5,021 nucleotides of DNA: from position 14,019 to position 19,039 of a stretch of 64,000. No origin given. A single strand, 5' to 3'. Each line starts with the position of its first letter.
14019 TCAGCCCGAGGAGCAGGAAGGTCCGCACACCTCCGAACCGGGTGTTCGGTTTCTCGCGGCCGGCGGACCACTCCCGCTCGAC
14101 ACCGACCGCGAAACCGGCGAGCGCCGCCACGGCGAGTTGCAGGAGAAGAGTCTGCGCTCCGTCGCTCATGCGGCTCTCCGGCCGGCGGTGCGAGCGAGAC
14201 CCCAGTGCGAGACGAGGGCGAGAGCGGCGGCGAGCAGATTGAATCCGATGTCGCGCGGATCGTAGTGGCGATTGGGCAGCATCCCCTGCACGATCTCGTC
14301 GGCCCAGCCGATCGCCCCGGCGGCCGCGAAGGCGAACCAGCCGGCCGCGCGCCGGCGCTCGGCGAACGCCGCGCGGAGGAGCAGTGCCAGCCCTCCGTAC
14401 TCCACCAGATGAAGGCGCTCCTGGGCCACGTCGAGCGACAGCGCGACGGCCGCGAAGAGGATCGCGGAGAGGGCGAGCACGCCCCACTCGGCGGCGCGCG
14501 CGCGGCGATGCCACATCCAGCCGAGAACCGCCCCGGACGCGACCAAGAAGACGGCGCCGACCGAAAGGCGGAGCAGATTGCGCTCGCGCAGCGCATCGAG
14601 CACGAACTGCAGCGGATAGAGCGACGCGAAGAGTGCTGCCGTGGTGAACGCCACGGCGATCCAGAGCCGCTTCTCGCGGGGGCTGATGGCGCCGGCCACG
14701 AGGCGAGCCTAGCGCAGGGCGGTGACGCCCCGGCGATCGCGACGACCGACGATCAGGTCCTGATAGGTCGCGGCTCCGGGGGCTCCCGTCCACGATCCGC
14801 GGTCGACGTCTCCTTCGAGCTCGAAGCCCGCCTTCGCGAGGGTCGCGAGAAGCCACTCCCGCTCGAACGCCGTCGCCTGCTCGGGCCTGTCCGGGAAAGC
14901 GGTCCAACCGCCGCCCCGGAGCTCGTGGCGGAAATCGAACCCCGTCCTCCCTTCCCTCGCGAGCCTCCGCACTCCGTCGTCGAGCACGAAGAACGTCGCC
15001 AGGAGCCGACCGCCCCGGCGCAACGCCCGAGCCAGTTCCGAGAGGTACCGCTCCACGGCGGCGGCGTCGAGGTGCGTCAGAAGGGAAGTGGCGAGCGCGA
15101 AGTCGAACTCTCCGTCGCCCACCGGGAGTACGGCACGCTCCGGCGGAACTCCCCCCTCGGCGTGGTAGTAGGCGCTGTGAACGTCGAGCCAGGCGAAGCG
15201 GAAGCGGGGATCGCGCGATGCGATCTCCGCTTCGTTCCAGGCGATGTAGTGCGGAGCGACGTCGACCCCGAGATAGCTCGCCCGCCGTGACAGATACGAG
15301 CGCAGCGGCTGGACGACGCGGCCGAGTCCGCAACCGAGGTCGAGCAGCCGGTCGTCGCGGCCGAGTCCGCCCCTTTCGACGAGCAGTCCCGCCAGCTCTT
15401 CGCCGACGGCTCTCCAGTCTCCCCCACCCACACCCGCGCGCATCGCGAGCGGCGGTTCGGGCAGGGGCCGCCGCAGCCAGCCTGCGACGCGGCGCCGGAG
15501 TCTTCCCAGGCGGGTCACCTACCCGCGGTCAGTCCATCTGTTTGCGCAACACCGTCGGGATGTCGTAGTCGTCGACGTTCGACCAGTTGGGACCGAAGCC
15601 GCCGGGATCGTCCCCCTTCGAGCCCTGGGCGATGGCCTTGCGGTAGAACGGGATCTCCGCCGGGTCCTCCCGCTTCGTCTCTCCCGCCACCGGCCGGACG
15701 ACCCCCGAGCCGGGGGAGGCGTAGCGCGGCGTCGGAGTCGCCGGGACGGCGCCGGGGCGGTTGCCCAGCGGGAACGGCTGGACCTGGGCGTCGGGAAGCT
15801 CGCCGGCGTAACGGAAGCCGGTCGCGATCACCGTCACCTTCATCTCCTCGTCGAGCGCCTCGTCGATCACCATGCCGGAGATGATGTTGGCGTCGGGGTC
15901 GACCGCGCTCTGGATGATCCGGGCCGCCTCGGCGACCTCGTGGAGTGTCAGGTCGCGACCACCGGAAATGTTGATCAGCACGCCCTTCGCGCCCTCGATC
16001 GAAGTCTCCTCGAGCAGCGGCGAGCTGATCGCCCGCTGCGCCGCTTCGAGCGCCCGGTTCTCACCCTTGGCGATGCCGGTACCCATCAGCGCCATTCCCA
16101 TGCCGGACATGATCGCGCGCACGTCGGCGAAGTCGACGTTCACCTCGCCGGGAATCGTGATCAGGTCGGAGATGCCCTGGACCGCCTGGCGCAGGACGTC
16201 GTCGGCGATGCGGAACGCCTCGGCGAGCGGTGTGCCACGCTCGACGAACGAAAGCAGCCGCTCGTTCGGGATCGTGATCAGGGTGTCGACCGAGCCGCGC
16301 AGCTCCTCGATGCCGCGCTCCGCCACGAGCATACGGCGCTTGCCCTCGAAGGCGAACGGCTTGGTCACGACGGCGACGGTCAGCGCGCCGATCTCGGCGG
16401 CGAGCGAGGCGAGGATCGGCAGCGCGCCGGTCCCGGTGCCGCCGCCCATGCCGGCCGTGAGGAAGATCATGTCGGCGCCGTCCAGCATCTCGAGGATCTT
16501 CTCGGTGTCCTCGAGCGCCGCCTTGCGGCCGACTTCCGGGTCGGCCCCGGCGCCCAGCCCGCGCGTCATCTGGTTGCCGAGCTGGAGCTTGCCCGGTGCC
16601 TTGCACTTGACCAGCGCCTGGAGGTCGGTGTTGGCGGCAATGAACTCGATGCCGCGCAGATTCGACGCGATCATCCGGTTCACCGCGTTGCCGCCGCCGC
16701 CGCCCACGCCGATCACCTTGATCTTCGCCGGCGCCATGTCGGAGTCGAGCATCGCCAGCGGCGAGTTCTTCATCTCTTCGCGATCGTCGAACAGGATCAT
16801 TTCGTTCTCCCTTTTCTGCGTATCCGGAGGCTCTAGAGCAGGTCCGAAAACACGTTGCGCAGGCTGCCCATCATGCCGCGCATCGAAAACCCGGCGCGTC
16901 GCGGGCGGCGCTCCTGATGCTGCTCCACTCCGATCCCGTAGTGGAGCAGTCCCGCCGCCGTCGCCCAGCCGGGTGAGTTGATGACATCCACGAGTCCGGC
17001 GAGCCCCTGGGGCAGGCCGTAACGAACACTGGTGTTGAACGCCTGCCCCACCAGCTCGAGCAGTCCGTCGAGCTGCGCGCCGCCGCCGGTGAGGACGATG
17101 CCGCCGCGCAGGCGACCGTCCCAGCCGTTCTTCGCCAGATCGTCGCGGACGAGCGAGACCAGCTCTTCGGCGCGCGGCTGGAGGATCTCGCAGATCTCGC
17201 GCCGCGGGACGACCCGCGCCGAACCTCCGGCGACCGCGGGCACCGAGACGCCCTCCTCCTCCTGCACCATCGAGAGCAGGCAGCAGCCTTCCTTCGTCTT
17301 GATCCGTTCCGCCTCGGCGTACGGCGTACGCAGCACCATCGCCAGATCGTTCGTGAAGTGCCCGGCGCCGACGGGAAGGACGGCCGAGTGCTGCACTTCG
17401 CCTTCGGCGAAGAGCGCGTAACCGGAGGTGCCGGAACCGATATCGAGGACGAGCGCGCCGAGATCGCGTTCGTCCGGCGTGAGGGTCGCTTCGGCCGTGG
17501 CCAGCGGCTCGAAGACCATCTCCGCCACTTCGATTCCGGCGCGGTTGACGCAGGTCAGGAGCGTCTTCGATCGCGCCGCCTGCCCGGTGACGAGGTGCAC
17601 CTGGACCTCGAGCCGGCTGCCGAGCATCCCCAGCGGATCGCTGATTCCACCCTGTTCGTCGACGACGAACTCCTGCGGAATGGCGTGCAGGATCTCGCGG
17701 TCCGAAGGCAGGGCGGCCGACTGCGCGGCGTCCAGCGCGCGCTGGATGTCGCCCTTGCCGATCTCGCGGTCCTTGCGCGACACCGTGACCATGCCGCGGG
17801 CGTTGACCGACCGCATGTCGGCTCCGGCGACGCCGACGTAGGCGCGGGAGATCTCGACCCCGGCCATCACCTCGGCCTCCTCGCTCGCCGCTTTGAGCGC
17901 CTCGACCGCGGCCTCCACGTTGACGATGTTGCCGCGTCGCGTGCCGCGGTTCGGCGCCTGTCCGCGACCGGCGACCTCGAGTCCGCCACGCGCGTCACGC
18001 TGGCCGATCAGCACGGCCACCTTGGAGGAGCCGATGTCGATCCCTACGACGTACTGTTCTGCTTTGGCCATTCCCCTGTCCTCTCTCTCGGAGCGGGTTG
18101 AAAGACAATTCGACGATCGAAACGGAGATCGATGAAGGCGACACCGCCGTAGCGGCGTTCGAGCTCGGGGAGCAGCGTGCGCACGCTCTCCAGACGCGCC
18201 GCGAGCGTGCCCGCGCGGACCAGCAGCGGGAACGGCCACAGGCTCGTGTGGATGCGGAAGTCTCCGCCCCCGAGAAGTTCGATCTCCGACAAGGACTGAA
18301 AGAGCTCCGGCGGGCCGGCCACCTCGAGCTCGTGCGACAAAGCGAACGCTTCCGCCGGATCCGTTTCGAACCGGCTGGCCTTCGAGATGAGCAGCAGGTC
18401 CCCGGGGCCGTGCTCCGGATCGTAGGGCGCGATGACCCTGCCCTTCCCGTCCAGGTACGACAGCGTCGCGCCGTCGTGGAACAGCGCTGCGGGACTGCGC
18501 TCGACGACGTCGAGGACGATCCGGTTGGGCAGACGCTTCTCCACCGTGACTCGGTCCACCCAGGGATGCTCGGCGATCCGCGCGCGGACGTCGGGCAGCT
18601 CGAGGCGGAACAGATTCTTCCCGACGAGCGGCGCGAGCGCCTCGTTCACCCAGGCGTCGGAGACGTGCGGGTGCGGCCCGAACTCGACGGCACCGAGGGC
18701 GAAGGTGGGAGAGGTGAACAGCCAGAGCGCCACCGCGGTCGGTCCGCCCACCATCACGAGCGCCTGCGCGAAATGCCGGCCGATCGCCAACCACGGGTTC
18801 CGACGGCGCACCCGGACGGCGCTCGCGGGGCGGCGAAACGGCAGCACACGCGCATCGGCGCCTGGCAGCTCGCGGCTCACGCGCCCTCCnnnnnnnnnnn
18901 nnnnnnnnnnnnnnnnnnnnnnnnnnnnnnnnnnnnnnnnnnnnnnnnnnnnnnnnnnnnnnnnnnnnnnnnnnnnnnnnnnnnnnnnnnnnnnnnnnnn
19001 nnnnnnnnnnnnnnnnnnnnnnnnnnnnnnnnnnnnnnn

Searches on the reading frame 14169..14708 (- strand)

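Call 46: search_protein_families(library=pfam, proteins=[window:14169-14708:-], max_evalue=0.0001)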
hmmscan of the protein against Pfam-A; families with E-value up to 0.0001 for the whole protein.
window:14169-14708:- (180 aa): 1 family
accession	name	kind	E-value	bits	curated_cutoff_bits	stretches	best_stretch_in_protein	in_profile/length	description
PF04892.17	VanZ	-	1.1e-05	26.5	30.1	0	95-166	56-120/126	VanZ like family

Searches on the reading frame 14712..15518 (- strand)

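Call 46: search_protein_families(library=pfam, proteins=[window:14712-15518:-], max_evalue=0.0001)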
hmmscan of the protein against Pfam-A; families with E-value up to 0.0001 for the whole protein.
window:14712-15518:- (269 aa): 5 families
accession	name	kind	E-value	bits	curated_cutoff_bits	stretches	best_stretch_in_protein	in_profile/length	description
PF13649.12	Methyltransf_25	-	2.4e-12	47.8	27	1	59-115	2-57/97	Methyltransferase domain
PF08241.18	Methyltransf_11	-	4.1e-12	47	21.2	1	59-173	1-94/95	Methyltransferase domain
PF08242.18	Methyltransf_12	-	2.4e-11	44.7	30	1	59-172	1-98/98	Methyltransferase domain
PF13489.12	Methyltransf_23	-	1.8e-10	41.2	27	1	41-233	8-160/164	Methyltransferase domain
PF13847.12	Methyltransf_31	-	1.6e-06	28.3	27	1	55-178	4-113/145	Methyltransferase domain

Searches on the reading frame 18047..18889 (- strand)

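Call 46: search_protein_families(library=pfam, proteins=[window:18047-18889:-], max_evalue=0.0001)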
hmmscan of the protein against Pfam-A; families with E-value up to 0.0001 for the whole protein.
window:18047-18889:- (281 aa): 1 family
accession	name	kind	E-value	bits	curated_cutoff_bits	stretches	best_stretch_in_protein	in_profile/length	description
PF08478.15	POTRA_1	-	1.9e-12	47.7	23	1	73-131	11-69/69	POTRA domain, FtsQ-type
